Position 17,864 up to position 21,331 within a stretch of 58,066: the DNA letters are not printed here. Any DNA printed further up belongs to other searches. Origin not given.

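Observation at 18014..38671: Tandem array of six ~1030-aa secreted paralogues with no family I can name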

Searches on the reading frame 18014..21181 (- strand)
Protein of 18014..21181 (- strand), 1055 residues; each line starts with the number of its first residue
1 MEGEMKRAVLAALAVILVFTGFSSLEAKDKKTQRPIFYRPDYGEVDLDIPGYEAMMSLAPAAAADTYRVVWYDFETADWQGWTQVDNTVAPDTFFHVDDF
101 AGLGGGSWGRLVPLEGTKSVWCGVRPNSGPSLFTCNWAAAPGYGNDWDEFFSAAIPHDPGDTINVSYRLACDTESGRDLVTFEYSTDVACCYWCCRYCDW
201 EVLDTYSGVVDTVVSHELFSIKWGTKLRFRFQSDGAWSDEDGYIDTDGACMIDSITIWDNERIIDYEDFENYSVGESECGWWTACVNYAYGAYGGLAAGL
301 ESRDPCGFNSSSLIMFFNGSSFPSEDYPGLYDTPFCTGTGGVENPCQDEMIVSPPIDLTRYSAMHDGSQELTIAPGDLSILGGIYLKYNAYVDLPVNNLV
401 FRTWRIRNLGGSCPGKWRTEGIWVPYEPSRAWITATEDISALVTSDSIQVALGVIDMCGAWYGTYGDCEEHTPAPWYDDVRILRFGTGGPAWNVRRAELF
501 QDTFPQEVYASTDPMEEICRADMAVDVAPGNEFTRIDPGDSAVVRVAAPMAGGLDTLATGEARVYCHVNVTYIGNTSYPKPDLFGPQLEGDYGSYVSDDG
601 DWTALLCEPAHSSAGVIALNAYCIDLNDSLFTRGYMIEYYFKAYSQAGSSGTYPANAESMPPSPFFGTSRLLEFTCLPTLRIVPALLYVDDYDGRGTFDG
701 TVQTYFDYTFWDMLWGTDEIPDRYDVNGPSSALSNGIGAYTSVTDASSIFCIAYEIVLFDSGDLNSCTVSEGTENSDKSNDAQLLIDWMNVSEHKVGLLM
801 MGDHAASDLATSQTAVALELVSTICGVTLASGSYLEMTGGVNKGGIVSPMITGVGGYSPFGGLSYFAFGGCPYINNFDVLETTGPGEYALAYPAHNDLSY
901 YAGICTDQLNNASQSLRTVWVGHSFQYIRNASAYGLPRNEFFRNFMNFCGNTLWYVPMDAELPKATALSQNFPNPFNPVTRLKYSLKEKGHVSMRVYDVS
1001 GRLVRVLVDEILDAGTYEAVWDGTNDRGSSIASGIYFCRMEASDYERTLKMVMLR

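Call 4: search_protein_families(library=pfam, proteins=[window:18014-21181:-], max_evalue=1)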
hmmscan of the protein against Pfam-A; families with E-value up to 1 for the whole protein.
window:18014-21181:- (1055 aa): 3 families
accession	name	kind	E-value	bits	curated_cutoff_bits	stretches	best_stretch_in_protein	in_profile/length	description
PF13860.13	FlgD_ig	-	1.2e-07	32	27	1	991-1043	24-76/79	FlgD Ig-like domain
PF18962.6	Por_Secre_tail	-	0.00016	22.3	27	1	972-1051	2-73/75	Secretion system C-terminal sorting domain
PF13585.12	CHU_C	-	0.042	14.4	27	1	993-1042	30-72/86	CHU_C Type IX secretion signal domain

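Call 5: search_protein_families(library=ncbifam, proteins=[window:18014-21181:-], max_evalue=1)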
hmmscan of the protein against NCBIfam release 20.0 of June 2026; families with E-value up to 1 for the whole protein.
window:18014-21181:- (1055 aa): 9 families
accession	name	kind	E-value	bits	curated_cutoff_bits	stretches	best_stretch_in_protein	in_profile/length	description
NF052323.1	T9SSA_dep_M6i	equivalog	1.8e-07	29.5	600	1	971-1048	960-1032/1043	T9SS-dependent M6-like inactivated metalloprotease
NF033707.1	T9SS_sortase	equivalog_domain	8.4e-07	27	420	1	970-1043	1000-1078/1095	type IX secretion system sortase PorU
NF009276.0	PRK12633.1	equivalog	2.2e-06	27.6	383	1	990-1046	129-185/234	flagellar basal body rod modification protein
TIGR04183.1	Por_Secre_tail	domain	8.8e-06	25.6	23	1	972-1052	2-70/72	T9SS type A sorting domain-containing protein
NF005176.1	PRK06655.1-1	equivalog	2.8e-05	24.1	230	1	989-1050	96-157/197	flagellar hook assembly protein FlgD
NF038113.1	T9SSA_dep_M36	equivalog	0.00021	19.6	885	1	969-1053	793-868/869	T9SS-dependent M36 family metallopeptidase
NF052228.1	T9SS_PorZ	equivalog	0.0011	17.5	260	1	993-1048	698-748/757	type IX secretion system anionic LPS delivery protein PorZ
NF009452.0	PRK12812.1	equivalog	0.0066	15.7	258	1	988-1042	150-206/289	flagellar basal body rod modification protein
NF009453.0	PRK12813.1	equivalog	0.16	11.4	264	1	990-1050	124-181/223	flagellar basal body rod modification protein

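Call 9: search_solved_structures(query=A1, max_evalue=1)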
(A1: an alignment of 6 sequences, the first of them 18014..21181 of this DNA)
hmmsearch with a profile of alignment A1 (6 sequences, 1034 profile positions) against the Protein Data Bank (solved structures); distinct sequences matched with E-value up to 1: 3.
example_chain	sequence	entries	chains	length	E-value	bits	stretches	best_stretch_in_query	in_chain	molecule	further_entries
7eh9_A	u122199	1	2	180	0.098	13.7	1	969-1022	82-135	Basal-body rod modification protein FlgD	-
7bhq_A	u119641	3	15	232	0.14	13.1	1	969-1022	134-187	Basal-body rod modification protein FlgD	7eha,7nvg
3c12_A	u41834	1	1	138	0.48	11.4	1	967-1015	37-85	Flagellar protein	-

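Call 21: find_related_loci(query=A1, collection=genome_contigs, flank=10000)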
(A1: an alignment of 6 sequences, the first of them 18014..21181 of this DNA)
Query A1 (1055 aa) in genome_contigs; peptide patterns used: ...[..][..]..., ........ (x = any residue, [..] = any of these).
377 stretches matched a pattern; 327 encode a relative of the query (tblastn E <= 1e-3); the best 80 are kept; 77 distinct loci.
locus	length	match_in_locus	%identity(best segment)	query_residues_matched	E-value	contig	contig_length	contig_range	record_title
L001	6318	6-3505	64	2-1055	0e+0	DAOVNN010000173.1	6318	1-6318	MAG TPA_asm: Candidatus Krumholzibacteriota bacterium isolate CSMAG_1498 CSMAG_1498_k141_1206180_length_6318_cov_14.9713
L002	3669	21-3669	62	2-1055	0e+0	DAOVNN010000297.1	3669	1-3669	MAG TPA_asm: Candidatus Krumholzibacteriota bacterium isolate CSMAG_1498 CSMAG_1498_k141_1539053_length_3669_cov_18.0000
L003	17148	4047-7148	61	2-1055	0e+0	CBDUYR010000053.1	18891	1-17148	MAG TPA_asm: uncultured bacterium isolate SRR21487739_maxbin2_12 genome assembly, contig: ERZ25074848.160, whole genome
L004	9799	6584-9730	68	3-1055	0e+0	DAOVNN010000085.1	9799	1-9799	MAG TPA_asm: Candidatus Krumholzibacteriota bacterium isolate CSMAG_1498 CSMAG_1498_k141_740623_length_9799_cov_18.2176,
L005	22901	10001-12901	57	69-1055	0e+0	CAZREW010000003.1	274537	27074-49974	MAG TPA_asm: uncultured bacterium isolate binchicken_co150_728 genome assembly, contig: NODE_15_length_274537_cov_12.194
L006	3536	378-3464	53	5-1055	0e+0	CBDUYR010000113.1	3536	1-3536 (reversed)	MAG TPA_asm: uncultured bacterium isolate SRR21487739_maxbin2_12 genome assembly, contig: ERZ25074848.9497, whole genome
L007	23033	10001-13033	59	23-1050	0e+0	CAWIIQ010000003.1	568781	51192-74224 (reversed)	MAG: Candidatus Krumholzibacteria bacterium isolate MFD03804.bin.1.34 genome assembly, contig: contig_36145, whole genom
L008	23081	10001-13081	52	9-1055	0e+0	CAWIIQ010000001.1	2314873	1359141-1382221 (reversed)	MAG: Candidatus Krumholzibacteria bacterium isolate MFD03804.bin.1.34 genome assembly, contig: contig_15583, whole genom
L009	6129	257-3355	47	3-1055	0e+0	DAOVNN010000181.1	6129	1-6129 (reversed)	MAG TPA_asm: Candidatus Krumholzibacteriota bacterium isolate CSMAG_1498 CSMAG_1498_k141_1994614_length_6129_cov_19.2994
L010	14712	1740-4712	48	19-1055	0e+0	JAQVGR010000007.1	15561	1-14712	MAG: Candidatus Krumholzibacteriia bacterium isolate STE_187 NODE_8827_length_15561_cov_2.749773_Sandtown_E, whole genom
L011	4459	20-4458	52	1-1055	0e+0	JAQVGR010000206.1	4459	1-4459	MAG: Candidatus Krumholzibacteriia bacterium isolate STE_187 NODE_61745_length_4459_cov_2.266620_Sandtown_E, whole genom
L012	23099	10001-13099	45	4-1055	0e+0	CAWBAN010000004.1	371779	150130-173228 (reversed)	MAG: uncultured bacterium isolate MFD02979.bin.1.41 genome assembly, contig: contig_68131, whole genome shotgun sequence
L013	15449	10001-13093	44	7-1055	0e+0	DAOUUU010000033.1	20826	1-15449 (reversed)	MAG TPA_asm: Candidatus Krumholzibacteriota bacterium isolate CSMAG_831 CSMAG_831_k141_1526842_length_20826_cov_10.0000,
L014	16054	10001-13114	44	6-1055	0e+0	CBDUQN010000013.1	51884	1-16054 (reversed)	MAG TPA_asm: uncultured bacterium isolate SRR22302361_binner12_Refined_26 genome assembly, contig: ERZ25748748.102, whol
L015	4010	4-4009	43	1-1055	0e+0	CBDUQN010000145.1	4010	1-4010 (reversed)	MAG TPA_asm: uncultured bacterium isolate SRR22302361_binner12_Refined_26 genome assembly, contig: ERZ25748748.22531, wh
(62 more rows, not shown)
